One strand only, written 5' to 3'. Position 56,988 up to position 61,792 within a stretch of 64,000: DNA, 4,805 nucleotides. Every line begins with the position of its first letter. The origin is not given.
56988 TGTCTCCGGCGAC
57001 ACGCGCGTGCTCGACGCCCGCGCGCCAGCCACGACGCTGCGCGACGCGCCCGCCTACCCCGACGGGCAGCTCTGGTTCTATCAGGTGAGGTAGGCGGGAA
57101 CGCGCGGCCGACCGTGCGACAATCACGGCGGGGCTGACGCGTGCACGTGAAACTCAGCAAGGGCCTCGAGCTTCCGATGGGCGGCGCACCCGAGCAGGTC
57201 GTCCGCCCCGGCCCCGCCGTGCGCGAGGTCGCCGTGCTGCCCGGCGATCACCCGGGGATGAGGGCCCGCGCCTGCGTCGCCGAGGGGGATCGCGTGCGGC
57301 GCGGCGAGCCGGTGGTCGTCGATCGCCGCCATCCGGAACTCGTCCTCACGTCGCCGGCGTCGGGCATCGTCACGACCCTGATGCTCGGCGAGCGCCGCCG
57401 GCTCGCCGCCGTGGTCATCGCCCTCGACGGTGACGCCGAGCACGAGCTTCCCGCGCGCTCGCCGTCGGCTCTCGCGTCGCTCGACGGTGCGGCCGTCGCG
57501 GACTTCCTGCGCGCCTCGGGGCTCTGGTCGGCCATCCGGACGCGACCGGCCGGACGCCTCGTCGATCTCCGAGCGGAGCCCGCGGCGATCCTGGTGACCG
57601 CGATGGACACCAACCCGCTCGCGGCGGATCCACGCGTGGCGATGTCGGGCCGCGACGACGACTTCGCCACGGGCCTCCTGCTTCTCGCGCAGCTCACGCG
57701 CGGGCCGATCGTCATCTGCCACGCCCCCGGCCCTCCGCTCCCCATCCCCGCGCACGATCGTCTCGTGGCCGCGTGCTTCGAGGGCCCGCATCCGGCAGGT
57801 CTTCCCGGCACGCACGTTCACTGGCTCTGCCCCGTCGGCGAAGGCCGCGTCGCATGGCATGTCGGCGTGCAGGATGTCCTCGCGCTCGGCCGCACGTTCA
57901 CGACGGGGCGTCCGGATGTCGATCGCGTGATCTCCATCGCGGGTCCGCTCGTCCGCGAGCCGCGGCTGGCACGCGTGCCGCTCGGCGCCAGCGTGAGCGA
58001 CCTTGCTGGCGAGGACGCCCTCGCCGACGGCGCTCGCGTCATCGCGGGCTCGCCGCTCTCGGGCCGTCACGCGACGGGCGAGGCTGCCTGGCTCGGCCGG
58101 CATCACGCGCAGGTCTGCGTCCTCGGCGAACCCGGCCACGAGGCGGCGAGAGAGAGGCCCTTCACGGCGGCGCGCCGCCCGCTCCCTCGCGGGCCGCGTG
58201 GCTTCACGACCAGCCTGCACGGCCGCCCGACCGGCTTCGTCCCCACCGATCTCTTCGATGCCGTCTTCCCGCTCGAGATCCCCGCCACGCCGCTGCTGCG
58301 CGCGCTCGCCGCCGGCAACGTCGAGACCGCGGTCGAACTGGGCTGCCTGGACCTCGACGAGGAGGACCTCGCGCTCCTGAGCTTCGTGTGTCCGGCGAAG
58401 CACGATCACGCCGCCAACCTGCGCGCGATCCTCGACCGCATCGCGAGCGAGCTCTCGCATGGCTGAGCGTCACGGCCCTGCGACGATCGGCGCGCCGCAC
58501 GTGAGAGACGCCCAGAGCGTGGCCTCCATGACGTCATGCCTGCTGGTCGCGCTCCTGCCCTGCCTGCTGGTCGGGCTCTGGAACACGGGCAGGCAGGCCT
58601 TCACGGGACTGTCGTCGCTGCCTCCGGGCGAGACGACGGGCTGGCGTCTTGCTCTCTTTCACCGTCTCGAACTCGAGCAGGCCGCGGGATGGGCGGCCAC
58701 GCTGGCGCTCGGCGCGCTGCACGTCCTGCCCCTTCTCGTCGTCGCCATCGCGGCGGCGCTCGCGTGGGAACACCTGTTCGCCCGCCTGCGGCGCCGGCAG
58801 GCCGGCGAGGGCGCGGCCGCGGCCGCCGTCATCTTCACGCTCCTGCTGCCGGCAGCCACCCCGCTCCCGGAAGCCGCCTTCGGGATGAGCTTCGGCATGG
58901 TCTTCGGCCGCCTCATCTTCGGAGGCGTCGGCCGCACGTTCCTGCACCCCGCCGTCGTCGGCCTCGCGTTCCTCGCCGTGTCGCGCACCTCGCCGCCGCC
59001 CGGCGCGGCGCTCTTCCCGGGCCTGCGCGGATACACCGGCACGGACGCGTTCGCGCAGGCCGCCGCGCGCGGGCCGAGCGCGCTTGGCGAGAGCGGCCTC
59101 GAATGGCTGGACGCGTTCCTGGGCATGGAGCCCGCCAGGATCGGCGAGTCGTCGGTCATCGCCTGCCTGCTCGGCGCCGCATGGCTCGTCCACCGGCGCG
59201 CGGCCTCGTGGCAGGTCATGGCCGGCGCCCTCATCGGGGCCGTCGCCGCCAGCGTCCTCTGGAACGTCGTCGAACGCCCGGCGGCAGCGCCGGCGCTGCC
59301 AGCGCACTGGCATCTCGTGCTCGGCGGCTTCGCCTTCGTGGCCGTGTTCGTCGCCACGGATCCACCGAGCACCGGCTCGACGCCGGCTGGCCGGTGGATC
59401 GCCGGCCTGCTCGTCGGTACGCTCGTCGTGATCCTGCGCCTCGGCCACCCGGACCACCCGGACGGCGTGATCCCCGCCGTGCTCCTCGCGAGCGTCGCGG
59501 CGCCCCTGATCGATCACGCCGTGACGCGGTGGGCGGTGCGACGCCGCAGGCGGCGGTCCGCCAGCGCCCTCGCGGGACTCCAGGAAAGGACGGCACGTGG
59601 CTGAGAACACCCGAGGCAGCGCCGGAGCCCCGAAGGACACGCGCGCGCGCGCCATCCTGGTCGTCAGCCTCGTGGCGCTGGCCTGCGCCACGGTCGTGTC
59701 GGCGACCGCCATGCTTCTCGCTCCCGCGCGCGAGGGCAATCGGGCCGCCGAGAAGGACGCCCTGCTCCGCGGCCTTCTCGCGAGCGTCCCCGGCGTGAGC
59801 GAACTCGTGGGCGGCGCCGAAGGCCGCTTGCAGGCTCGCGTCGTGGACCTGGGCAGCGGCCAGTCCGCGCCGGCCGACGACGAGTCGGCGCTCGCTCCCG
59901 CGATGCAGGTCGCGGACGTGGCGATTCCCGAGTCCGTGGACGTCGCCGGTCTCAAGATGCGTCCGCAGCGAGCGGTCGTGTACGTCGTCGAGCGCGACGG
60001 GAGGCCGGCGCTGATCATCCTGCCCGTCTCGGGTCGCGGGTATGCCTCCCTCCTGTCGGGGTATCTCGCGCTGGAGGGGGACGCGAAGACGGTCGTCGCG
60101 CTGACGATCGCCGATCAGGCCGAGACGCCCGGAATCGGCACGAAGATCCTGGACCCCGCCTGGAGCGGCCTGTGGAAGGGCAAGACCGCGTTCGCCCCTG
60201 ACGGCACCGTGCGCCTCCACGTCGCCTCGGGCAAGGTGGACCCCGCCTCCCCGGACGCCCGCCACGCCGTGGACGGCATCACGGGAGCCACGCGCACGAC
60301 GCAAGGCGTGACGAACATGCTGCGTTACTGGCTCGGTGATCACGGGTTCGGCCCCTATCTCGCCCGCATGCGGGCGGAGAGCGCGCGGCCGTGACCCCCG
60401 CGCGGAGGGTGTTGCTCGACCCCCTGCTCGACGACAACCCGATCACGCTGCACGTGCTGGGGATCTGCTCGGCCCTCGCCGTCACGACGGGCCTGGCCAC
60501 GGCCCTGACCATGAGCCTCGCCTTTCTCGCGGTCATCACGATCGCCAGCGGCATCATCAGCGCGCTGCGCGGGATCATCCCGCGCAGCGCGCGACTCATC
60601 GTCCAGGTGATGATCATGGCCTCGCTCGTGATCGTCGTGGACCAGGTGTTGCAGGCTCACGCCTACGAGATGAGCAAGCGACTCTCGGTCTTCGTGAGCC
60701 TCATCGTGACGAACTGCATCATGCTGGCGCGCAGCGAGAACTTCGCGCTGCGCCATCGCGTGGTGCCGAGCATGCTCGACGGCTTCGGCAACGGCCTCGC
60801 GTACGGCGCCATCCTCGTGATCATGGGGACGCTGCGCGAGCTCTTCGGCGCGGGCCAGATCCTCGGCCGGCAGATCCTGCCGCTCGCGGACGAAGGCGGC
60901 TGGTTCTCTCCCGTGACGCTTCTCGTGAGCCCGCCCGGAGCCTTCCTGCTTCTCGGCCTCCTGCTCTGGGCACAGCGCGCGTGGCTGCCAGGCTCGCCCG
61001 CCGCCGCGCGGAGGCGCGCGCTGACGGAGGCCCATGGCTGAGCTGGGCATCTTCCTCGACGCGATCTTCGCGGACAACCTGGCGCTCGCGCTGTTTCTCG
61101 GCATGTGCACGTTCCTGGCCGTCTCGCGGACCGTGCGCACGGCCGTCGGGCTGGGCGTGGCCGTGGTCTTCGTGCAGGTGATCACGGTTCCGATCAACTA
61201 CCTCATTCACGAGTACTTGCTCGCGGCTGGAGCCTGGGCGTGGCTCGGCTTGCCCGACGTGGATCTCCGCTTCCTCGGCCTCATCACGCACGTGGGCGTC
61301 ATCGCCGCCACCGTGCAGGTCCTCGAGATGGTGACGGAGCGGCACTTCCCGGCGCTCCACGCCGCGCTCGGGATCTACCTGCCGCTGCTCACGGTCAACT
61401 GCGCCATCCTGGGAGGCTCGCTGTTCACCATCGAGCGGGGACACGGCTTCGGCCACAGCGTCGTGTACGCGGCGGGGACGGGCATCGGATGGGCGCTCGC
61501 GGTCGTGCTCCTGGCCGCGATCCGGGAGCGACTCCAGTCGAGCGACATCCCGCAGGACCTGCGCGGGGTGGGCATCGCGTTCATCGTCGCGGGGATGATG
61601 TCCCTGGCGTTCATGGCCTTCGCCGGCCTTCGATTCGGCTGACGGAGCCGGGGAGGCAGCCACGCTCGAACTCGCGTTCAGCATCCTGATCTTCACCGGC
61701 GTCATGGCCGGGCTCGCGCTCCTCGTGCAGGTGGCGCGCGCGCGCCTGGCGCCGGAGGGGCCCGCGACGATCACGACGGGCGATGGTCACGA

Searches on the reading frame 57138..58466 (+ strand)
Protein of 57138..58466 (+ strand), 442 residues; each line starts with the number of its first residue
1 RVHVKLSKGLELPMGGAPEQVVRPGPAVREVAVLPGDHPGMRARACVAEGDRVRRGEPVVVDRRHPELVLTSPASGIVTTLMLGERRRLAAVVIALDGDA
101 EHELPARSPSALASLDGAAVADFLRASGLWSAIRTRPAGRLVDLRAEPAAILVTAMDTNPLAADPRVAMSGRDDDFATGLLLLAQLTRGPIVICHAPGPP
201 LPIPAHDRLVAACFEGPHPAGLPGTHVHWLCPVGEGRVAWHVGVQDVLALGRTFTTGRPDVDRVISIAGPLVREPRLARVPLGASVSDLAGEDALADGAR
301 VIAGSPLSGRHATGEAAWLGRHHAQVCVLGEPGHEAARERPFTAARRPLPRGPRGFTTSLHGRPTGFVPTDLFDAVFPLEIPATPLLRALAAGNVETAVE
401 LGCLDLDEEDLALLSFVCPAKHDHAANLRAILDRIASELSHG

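Call 47: search_protein_families(library=pfam, proteins=[window:57138-58466:+], max_evalue=0.001)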
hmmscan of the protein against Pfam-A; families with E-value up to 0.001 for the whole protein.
window:57138-58466:+ (442 aa): 4 families
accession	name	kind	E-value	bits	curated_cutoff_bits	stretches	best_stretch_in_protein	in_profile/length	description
PF24836.1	NQRA_2nd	-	7.2e-44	149.9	25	1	116-258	2-144/145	NqrA second alpha/beta domain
PF05896.17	NQRA_N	-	3.8e-24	85.2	25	1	4-97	1-94/94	NqrA N-terminal barrel-sandwich hybrid domain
PF11973.14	NQRA_SLBB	-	5.7e-12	46.4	27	1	264-313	1-50/51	NQRA C-terminal domain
PF13375.12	RnfC_N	-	0.00054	20.4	25.6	1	22-98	21-100/101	RnfC Barrel sandwich hybrid domain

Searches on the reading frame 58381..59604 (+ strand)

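Call 47: search_protein_families(library=pfam, proteins=[window:58381-59604:+], max_evalue=0.001)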
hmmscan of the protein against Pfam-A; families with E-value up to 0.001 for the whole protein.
window:58381-59604:+ (407 aa): 1 family
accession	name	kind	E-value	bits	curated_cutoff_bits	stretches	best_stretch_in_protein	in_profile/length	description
PF03116.20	NQR2_RnfD_RnfE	-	2.6e-64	217.9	27.7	1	37-382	4-291/296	NQR2, RnfD, RnfE family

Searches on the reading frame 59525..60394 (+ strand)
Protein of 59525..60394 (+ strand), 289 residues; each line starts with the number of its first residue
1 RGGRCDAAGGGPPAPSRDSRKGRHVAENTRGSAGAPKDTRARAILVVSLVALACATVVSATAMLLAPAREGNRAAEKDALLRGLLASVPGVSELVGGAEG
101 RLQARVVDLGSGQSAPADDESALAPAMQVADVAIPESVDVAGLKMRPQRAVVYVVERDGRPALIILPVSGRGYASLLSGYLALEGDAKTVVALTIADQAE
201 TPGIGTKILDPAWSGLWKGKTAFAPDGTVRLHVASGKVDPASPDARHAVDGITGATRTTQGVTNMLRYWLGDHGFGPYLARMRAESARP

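Call 47: search_protein_families(library=pfam, proteins=[window:59525-60394:+], max_evalue=0.001)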
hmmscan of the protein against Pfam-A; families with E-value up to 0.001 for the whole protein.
window:59525-60394:+ (289 aa): 1 family
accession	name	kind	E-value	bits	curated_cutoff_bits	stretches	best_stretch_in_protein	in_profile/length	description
PF04205.19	FMN_bind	-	7.8e-12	46.1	22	1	172-270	1-76/77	FMN-binding domain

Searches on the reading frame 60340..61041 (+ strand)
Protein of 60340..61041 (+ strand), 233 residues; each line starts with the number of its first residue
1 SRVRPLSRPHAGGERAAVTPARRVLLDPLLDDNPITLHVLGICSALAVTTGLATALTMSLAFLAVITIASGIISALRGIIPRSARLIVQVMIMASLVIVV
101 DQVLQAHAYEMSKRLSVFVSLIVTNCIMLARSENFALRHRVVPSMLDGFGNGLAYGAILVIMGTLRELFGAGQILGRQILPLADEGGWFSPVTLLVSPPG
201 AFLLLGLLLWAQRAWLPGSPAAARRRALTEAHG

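Call 47: search_protein_families(library=pfam, proteins=[window:60340-61041:+], max_evalue=0.001)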
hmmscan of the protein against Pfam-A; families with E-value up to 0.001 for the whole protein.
window:60340-61041:+ (233 aa): 1 family
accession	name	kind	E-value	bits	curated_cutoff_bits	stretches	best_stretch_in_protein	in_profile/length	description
PF02508.19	Rnf-Nqr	-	6.4e-51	173.3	23.8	1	24-208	4-173/174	Rnf-Nqr subunit, membrane protein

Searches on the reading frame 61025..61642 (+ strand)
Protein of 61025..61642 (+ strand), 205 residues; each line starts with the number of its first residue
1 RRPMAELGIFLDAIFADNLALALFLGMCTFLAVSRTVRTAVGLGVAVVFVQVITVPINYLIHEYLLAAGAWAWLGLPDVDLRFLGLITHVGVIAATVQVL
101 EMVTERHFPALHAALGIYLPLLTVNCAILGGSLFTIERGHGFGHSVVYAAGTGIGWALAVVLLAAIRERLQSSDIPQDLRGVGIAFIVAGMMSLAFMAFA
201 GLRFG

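Call 47: search_protein_families(library=pfam, proteins=[window:61025-61642:+], max_evalue=0.001)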
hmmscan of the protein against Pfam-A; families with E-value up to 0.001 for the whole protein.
window:61025-61642:+ (205 aa): 1 family
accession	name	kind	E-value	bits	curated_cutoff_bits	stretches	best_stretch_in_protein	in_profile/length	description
PF02508.19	Rnf-Nqr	-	2e-52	178.2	23.8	1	9-202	4-173/174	Rnf-Nqr subunit, membrane protein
